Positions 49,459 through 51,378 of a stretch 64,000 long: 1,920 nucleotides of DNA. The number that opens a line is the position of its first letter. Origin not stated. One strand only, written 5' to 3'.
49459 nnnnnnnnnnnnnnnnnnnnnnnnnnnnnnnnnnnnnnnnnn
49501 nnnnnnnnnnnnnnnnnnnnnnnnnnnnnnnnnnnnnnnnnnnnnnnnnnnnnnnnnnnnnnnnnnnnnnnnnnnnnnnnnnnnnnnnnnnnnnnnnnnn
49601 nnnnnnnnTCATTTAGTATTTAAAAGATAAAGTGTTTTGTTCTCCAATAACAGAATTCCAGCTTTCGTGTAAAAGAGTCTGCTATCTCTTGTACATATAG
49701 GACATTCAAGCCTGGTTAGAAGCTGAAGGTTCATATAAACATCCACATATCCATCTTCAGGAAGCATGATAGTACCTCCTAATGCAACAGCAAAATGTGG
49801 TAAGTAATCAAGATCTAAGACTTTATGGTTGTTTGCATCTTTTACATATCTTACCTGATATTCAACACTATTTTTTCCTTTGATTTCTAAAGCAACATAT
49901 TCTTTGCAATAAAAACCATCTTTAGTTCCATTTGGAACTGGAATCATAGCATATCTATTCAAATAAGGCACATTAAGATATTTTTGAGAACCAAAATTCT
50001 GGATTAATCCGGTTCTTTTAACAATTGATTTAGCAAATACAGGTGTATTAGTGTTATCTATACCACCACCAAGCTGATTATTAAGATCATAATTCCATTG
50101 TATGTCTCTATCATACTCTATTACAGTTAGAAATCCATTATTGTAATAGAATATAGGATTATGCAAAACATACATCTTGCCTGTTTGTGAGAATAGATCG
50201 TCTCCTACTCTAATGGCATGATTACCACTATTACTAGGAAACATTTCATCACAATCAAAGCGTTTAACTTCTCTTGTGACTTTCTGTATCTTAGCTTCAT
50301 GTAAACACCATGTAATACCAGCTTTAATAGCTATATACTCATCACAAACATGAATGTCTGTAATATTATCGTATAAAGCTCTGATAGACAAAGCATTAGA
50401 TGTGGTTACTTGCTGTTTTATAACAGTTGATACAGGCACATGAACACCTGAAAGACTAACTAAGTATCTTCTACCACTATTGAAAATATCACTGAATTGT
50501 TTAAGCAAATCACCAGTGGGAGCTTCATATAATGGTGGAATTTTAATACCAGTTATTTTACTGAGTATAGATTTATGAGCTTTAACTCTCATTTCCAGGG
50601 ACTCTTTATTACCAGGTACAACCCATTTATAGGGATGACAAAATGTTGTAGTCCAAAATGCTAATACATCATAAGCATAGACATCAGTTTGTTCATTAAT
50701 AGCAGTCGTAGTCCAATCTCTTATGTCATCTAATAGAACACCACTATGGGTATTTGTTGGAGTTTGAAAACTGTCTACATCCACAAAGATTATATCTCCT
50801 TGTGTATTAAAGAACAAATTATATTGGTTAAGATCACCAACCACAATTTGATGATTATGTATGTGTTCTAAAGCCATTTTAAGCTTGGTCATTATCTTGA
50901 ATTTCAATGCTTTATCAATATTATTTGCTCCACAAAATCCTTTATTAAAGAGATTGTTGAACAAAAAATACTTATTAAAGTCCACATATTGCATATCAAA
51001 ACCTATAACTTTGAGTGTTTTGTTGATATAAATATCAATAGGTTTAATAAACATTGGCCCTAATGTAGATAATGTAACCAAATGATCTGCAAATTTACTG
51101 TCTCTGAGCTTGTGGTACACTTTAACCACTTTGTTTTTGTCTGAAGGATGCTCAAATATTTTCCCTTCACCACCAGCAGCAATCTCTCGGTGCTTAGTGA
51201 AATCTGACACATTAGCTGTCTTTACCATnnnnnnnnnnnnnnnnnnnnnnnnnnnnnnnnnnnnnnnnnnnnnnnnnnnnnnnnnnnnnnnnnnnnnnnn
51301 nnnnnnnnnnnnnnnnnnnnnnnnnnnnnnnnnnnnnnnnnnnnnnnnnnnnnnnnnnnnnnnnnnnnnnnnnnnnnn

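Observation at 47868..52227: Phage-borne eukaryotic-like signalling module: VWA, Ser/Thr kinase-like, PP2C-like and FHA-like proteins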

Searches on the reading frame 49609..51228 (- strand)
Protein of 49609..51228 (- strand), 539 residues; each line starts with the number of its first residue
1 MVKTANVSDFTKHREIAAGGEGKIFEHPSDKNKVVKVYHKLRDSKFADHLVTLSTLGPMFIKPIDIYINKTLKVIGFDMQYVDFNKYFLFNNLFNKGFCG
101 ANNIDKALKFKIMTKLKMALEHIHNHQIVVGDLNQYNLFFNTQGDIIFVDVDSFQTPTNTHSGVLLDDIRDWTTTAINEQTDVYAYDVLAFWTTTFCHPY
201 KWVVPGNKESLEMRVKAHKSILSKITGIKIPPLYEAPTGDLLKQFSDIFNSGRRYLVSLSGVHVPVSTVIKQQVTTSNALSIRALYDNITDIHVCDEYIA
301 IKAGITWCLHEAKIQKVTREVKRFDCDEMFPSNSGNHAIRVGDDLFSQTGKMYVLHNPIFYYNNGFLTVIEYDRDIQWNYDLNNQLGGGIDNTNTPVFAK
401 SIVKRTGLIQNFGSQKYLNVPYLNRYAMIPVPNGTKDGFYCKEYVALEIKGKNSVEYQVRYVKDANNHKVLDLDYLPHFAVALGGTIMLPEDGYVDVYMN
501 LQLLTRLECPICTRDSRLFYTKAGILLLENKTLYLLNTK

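Call 3: search_protein_families(library=pfam, proteins=[window:49609-51228:-], max_evalue=1)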
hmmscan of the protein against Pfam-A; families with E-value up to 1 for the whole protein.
window:49609-51228:- (539 aa): 3 families
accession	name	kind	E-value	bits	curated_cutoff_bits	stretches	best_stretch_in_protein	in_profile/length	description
PF10707.15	YrbL-PhoP_reg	-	7.6e-05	22.9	31.5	1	11-42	4-35/185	PhoP regulatory network protein YrbL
PF01163.29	RIO1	-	0.0027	17.8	22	1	120-166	118-163/187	RIO domain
PF00069.31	Pkinase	-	0.021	14.6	31.7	1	104-151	95-142/263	Protein kinase domain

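Call 4: search_protein_families(library=phrogs, proteins=[window:49609-51228:-], max_evalue=0.01)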
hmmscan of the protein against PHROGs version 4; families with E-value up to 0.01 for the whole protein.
window:49609-51228:- (539 aa): 1 family
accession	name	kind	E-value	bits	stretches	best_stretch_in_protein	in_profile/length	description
phrog_37888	-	unknown function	6.8e-06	25.8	1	4-160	7-169/646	-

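Call 5: search_protein_families(library=ncbifam, proteins=[window:49609-51228:-], max_evalue=1)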
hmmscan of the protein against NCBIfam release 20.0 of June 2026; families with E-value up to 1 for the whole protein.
window:49609-51228:- (539 aa): 7 families
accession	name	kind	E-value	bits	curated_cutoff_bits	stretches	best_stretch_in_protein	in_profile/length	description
NF038151.1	lanthi_synth_III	equivalog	0.00031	19.3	575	1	111-196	340-425/833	class III lanthionine synthetase LanKC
NF038150.1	lanthi_synth_IV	equivalog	0.0012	17.3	650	1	104-201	295-397/851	class IV lanthionine synthetase LanL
NF047741.1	antiphage_MADS6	equivalog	0.0096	14.5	460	1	107-208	299-411/612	methylation-associated defense system protein kinase MAD6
NF002475.0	PRK01723.1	equivalog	0.022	13.8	142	1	110-154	146-190/241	3-deoxy-D-manno-octulosonic acid kinase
TIGR03724.2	arch_bud32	equivalog_domain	0.042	13.3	125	1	106-151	82-128/193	KEOPS complex kinase/ATPase Bud32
NF047493.1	LB_053_fam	equivalog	0.12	11.6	200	1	117-228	14-119/273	LB_053 family protein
NF011460.0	PRK14879.1-1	equivalog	0.12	11.5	199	1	81-151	80-154/232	Kae1-associated kinase Bud32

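Call 6: search_protein_families(library=padloc, proteins=[window:49609-51228:-], max_evalue=1)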
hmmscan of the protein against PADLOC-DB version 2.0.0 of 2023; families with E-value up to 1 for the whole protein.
window:49609-51228:- (539 aa): 2 families
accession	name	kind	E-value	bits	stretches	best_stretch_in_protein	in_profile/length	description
PDLC03921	MkoA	-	3.5e-05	19.6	1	103-185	583-664/1607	-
PDLC04044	PD-T4-6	-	0.039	11.1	1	111-162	142-194/372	-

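Call 9: search_dna_similar(query=window:49609-51228:-, collection=phages, mode=protein, max_evalue=0.001)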
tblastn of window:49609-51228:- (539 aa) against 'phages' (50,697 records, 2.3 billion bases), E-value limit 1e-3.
Records with a match: 4; places in all: 4; records where one place covers at least 80% of the query: 0.
Best place of each record, by identity: <60% 4.
By first word of the organism name: uncultured 3; Bacteriophage 1.
By host as written in the record: - 4.
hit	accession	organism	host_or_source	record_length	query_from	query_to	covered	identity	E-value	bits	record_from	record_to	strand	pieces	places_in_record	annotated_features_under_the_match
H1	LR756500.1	uncultured phage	metagenomic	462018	14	260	46%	35.2%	1e-27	124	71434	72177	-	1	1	record has no annotation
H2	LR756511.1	uncultured phage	metagenomic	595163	4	285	52%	26.9%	1e-12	77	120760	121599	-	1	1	record has no annotation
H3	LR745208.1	uncultured phage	metagenomic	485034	2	293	54%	25.5%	6e-11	71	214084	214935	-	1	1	record has no annotation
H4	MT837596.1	Bacteriophage sp.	human fecal samples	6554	16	153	26%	29.1%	3e-5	53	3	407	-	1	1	record has no annotation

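Call 10: find_homologous_proteins(query=window:49609-51228:-, max_evalue=0.001)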
Query window:49609-51228:- (539 aa): 110 proteins with E <= 0.001 among 6371 candidates.
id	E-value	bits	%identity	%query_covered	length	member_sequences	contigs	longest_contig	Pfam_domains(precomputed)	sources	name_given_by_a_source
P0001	0.0e+0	1251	100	100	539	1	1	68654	-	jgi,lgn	-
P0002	1.6e-282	956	77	100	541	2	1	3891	-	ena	-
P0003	7.0e-249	845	68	100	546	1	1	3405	PF10707.16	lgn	-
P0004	4.6e-247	839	66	100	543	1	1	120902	PF10707.16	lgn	-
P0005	5.9e-233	792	64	100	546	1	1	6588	-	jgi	-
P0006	9.2e-233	792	64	100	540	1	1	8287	PF10707.16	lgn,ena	-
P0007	4.2e-219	747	61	100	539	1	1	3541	-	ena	-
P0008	8.5e-216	736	60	100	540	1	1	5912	PF10707.16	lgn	-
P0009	3.1e-215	734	60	100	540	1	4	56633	-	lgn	-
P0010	1.1e-206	706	59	100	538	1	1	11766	-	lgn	-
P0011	1.9e-206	705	59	100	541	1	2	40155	PF10707.16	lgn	-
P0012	7.8e-203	693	58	100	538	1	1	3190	-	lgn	-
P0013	7.1e-202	690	59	98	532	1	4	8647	-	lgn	-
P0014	4.2e-200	684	58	100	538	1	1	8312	-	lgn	-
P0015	6.3e-199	680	56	100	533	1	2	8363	-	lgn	-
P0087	4.0e-144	499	45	100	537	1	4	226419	-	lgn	-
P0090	6.9e-139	482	44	99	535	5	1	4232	PF00069.32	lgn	-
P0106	2.3e-46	177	28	98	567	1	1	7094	PF00069.32,PF01163.29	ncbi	-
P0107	9.7e-46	175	27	98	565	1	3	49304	PF00069.32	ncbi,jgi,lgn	jgi:serine/threonine protein kinase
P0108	7.7e-42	162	26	97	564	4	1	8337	PF00069.32,PF01163.29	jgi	jgi:serine/threonine protein kinase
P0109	5.1e-41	159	27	97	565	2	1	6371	PF00069.32,PF01163.29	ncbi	-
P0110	8.2e-32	129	26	97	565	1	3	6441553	PF00069.32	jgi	jgi:serine/threonine protein kinase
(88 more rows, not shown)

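Call 11: find_encoding_contigs(protein=P0110, flank=8000, max_places=3)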
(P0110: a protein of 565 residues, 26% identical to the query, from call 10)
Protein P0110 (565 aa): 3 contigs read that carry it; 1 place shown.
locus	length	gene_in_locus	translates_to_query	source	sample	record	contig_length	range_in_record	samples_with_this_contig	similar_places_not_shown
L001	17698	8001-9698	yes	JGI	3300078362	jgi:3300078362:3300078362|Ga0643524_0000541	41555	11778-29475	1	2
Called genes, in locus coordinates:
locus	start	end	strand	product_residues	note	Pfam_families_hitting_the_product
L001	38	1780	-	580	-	PF00501:AMP-binding, PF13193:AMP-binding_C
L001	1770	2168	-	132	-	PF01648:ACPS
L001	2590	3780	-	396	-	PF00155:Aminotran_1_2, PF00464:SHMT (weak)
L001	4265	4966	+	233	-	PF00293:NUDIX, PF19368:WHD_AraR, PF21906:WHD_NrtR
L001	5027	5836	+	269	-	-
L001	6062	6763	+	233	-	PF00092:VWA, PF13519:VWA_2 (weak)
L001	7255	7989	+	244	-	PF13672:PP2C_2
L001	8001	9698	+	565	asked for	PF00069:Pkinase (weak)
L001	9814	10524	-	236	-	PF00696:AA_kinase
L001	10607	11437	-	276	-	PF00889:EF_TS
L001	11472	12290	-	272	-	PF00318:Ribosomal_S2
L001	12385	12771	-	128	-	PF00380:Ribosomal_S9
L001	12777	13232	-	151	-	PF00572:Ribosomal_L13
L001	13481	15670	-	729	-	PF07695:7TMR-DISM_7TM, PF00512:HisKA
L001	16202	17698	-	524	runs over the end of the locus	PF00890:FAD_binding_2, PF01266:DAO (weak), PF07992:Pyr_redox_2 (faint), PF02910:Succ_DH_flav_C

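Call 12: find_encoding_contigs(protein=P0087, flank=8000, max_places=2)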
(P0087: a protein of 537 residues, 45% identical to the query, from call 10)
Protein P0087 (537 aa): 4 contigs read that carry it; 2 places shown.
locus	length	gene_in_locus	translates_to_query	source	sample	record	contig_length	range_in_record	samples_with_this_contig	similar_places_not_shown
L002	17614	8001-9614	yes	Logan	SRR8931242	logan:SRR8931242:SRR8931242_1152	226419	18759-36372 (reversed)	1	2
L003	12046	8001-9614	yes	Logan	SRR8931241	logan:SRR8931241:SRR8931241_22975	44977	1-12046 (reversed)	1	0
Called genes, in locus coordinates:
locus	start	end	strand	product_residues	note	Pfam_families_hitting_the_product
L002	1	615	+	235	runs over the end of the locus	PF03741:TerC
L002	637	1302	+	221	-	-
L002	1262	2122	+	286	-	PF15610:PRTase_3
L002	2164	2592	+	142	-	-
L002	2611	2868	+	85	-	-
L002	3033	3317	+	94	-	-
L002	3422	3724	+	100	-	-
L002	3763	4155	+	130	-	PF01832:Glucosaminidase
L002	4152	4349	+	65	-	-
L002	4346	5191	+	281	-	PF01145:Band_7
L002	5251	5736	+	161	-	-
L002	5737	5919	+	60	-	-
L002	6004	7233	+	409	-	-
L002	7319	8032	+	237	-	-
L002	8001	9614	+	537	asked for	-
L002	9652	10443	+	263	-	-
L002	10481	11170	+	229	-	-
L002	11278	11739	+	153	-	PF13328:HD_4 (weak)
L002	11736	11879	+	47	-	-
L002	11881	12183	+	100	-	-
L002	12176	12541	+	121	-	PF20475:DUF6717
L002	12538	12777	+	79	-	-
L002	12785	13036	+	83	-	-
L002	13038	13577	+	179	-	-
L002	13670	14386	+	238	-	-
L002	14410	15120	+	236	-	-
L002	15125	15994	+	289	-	PF03235:GmrSD_N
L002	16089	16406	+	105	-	-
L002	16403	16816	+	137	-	PF01844:HNH, PF14279:HNH_5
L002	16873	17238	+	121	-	-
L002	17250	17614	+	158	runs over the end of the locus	-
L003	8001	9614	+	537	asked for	-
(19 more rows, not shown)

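Call 17: find_encoding_contigs(protein=P0001, flank=10000, max_places=3)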
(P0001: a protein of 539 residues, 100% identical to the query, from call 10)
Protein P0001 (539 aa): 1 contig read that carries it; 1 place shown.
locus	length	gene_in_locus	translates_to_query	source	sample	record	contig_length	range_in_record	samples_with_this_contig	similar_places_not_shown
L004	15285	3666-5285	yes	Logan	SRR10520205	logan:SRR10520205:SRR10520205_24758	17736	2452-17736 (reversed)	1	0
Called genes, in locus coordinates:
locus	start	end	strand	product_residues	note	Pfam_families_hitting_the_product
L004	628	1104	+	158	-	-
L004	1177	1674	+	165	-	-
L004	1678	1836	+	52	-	-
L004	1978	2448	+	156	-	PF01467:CTP_transf_like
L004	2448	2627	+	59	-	-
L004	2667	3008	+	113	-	-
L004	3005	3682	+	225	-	-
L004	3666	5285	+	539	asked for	-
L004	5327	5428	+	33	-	-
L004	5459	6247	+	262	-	-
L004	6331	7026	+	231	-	-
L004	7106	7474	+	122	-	-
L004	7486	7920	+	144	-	-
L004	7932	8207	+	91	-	-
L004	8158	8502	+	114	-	-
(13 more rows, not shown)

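Call 18: find_encoding_contigs(protein=P0004, flank=10000, max_places=2)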
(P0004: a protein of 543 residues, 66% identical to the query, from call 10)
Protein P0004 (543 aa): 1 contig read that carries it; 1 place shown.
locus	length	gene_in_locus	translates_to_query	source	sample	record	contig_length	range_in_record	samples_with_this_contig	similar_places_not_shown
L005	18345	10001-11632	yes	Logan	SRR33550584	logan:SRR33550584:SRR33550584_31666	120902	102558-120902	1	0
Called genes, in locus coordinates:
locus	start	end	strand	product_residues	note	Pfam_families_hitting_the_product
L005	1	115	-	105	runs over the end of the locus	-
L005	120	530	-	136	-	-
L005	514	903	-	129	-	-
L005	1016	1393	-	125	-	-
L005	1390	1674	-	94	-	-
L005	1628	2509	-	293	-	-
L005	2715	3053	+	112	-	-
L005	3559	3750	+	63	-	-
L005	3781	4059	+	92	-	-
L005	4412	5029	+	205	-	-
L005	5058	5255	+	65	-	-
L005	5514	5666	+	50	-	-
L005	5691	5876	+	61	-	-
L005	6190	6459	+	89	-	-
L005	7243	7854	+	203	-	-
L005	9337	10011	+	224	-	PF13672:PP2C_2 (weak)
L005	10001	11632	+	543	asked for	PF10707:YrbL-PhoP_reg (faint)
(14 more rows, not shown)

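Call 22: search_solved_structures(query=A1, max_evalue=1, show_alignments=2)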
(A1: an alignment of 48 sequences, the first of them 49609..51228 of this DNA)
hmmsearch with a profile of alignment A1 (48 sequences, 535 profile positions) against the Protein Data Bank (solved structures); distinct sequences matched with E-value up to 1: 105 (the best 60 are shown).
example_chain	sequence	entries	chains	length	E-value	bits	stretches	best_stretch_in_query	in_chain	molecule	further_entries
3ubd_A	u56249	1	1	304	0.0013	20.9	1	115-217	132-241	Ribosomal protein S6 kinase alpha-3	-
4el9_A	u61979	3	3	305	0.0013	20.8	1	115-217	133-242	Ribosomal protein S6 kinase alpha-3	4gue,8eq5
7opo_A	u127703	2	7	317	0.0015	20.7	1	115-217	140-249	Ribosomal protein S6 kinase alpha-3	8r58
8xfy_A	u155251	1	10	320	0.0015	20.7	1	115-217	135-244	Ribosomal protein S6 kinase alpha-3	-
4nus_A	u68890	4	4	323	0.0015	20.6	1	115-217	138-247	Ribosomal protein S6 kinase alpha-3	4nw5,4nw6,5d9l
3g51_A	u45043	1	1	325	0.0016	20.6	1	115-217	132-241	Ribosomal protein S6 kinase alpha-3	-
5d9k_A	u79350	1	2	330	0.0016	20.6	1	115-217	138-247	Ribosomal protein S6 kinase alpha-3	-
6g76_A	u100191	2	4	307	0.0025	19.9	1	115-214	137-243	Ribosomal protein S6 kinase alpha-6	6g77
2z7q_A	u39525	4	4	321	0.0026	19.9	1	115-224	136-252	Ribosomal protein S6 kinase alpha-1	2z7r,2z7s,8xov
6g78_A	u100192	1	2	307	0.0033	19.5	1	115-213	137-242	Ribosomal protein S6 kinase alpha-6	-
1tqi_A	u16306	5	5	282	0.0059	18.7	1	113-152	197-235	conserved hypothetical protein | Rio2 serine kinase | Rio2 kinase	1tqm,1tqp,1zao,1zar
2xyn_A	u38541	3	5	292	0.026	16.6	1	87-205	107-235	TYROSINE-PROTEIN KINASE ABL2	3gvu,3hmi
4xli_A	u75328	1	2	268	0.039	16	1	87-205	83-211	Non-specific protein-tyrosine kinase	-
6gr8_A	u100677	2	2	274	0.043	15.9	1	98-152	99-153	Aurora kinase C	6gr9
3dk6_A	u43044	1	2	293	0.047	15.7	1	101-213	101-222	Proto-oncogene tyrosine-protein kinase ABL1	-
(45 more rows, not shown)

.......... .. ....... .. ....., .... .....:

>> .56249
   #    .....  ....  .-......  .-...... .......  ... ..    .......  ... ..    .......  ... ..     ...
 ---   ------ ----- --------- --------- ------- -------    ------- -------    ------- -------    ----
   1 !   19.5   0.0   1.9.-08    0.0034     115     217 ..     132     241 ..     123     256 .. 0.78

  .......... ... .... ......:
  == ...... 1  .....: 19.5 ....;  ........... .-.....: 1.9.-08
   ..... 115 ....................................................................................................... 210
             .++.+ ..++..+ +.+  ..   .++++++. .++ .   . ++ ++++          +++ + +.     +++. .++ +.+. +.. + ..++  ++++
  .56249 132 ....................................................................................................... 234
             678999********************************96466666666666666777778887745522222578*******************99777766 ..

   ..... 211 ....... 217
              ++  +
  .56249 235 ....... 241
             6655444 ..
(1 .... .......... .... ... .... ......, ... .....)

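Call 23: find_related_loci(query=A1, collection=viral_contigs, flank=10000)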
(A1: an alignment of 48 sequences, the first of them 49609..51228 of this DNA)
Query A1 (539 aa) in viral_contigs; peptide patterns used: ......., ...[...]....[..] (x = any residue, [..] = any of these).
397 stretches matched a pattern; 6 encode a relative of the query (tblastn E <= 1e-3); 6 distinct loci.
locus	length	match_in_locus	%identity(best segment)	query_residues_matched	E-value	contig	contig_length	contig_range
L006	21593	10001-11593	51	3-537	2e-175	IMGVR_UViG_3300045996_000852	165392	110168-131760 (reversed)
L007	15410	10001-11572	47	14-539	2e-156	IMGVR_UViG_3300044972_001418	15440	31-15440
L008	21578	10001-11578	45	9-539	1e-144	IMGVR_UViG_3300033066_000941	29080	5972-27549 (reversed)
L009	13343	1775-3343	45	9-539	2e-143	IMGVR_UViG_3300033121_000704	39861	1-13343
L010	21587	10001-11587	38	16-539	5e-114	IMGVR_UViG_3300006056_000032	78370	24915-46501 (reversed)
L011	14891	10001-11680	27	1-539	1e-46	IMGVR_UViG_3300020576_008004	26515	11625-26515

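Call 24: find_related_loci(query=A1, collection=genome_contigs, flank=10000)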
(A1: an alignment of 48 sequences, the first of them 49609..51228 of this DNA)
Query A1 (539 aa) in genome_contigs; peptide patterns used: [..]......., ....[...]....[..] (x = any residue, [..] = any of these).
343 stretches matched a pattern; 11 encode a relative of the query (tblastn E <= 1e-3); 11 distinct loci.
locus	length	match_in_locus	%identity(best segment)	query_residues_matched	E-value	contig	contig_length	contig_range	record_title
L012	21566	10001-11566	46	14-539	5e-150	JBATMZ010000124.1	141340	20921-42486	MAG: Saprospiraceae bacterium isolate MFD10487_ilm_asm_bin5 k127_57047, whole genome shotgun sequence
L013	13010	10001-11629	29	15-537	2e-55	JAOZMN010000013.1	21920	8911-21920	MAG: Bacteroidales bacterium isolate GMC3.concoct.60_sub GMC3_455_length_21920_cov_6.518774, whole genome shotgun sequen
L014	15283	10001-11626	29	15-537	3e-55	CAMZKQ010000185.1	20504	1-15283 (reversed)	uncultured Chlorobi bacterium isolate RB_MAG_00028 genome assembly, contig: RB_MAG_00028_000000000264, whole genome shot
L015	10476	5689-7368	28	1-539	7e-52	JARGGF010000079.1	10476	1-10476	MAG: Bacteroidales bacterium isolate C14-25 NODE_79_length_10476_cov_3.237715, whole genome shotgun sequence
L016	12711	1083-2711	28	15-539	1e-51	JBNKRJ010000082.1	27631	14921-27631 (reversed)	MAG: Bacteroidales bacterium isolate B1B2.bin.6.orig k141_1721076, whole genome shotgun sequence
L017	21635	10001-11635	27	14-539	1e-46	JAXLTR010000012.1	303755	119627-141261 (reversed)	MAG: Bacteroidales bacterium isolate STL-BAC9 C2.213.fa-12, whole genome shotgun sequence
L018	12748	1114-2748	27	15-539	3e-44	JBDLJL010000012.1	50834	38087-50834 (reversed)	MAG: Bacteroidota bacterium isolate MAG096 MAG096_12, whole genome shotgun sequence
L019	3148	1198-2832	25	15-539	9e-40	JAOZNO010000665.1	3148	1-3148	MAG: Bacteroidales bacterium isolate GMC4.concoct.210_sub GMC4_72262_length_3148_cov_6.638215, whole genome shotgun sequ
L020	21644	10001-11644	25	3-534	5e-39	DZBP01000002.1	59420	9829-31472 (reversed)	MAG TPA_asm: Draconibacterium orientale isolate SulCav_PC08_66_32_13 SulCav_PC08-66_179_length_59420_cov_7.086465, whole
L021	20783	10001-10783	36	15-277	4e-39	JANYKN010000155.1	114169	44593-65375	MAG: Bacteroidetes bacterium isolate GL140_5_metabinner_2 GL140_5_k141_3870945, whole genome shotgun sequence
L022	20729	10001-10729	35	15-260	1e-36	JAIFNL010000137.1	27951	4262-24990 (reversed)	MAG: Bacteroidetes bacterium isolate bin_9 scaffold_1073, whole genome shotgun sequence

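Call 27: predict_structure(alignment_id=A1)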
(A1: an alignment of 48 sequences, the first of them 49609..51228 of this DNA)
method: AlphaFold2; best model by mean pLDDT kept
length: 539 residues; sequences in the alignment: 48
mean_pLDDT: 92.2   pTM: 0.53
mean pLDDT of the five models: 92.2, 91.9, 90.3, 88.3, 87.9
residues with pLDDT >= 90: 447; 70-90: 70; 50-70: 18; < 50: 4
segments of 3 or more residues with pLDDT < 50: 271-273
pLDDT, mean of each block of 10 residues (from residue 1): 91 88 93 95 95 95 96 96 94 96 96 96 95 92 95 93 87 88 96 97 90 91 91 92 93 88 59 59 95 97 96 95 97 96 96 96 97 96 91 95 96 94 95 96 96 91 76 94 93 93 90 96 96 90
secondary structure, 60 per line:
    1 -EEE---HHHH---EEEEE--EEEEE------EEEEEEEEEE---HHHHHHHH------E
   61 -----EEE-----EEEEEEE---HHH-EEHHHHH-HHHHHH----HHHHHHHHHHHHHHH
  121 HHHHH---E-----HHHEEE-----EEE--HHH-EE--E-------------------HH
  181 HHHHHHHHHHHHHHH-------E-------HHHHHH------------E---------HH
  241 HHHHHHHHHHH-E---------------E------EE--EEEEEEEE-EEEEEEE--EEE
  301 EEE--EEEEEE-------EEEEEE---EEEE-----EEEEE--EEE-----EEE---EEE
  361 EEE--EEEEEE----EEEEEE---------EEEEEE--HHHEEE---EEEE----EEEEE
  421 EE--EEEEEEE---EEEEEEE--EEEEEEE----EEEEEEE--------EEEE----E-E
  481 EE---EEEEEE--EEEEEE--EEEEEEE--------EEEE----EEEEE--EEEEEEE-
elements in order: E2-4 H8-11 E15-19 E22-26 E33-42 H46-53 E66-68 E74-80 H90-94 H96-101 H106-125 E138-140 E146-148 H179-195 H211-216 H239-251 E280-287 E289-295 E298-303 E306-311 E319-324 E328-331 E337-341 E344-346 E352-354 E358-363 E366-371 E376-381 E391-396 E402-404 E408-411 E416-422 E425-431 E435-441 E444-450 E455-461 E470-473 E480-482 E486-491 E494-499 E502-508 E517-520 E525-529 E532-538
